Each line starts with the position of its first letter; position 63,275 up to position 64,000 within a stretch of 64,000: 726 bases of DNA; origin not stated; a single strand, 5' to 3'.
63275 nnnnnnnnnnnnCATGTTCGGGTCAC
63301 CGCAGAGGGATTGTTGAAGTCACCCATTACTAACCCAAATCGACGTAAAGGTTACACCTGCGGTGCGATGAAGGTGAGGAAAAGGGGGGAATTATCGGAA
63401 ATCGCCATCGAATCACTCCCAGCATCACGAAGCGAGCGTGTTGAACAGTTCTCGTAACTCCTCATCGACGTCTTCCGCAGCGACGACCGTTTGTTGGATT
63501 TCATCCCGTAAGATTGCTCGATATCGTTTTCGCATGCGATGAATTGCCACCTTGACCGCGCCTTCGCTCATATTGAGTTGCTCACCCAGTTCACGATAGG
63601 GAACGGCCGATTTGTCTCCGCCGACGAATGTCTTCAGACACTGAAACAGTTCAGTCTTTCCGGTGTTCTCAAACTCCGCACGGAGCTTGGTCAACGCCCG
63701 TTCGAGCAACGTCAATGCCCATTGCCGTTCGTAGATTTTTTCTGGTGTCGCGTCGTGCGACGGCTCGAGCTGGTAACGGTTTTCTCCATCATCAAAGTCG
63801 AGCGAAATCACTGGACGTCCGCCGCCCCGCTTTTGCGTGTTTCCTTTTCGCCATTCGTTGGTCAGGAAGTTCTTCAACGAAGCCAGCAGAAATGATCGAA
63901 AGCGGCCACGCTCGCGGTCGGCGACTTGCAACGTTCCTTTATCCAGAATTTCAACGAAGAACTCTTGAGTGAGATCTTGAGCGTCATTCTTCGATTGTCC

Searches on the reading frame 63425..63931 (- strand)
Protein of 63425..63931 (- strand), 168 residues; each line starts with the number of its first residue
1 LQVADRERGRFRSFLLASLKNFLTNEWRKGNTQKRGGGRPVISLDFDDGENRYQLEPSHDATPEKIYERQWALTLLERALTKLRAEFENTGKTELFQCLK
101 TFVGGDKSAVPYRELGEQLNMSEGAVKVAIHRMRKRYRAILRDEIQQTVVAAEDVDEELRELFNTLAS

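Call 54: search_protein_families(library=pfam, proteins=[window:63425-63931:-], max_evalue=0.001)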
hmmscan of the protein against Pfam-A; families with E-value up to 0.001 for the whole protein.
window:63425-63931:- (168 aa): 1 family
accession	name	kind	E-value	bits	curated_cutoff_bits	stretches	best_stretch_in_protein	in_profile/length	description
PF08281.18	Sigma70_r4_2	-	8.8e-05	22.5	25.7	1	111-136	28-53/54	Sigma-70, region 4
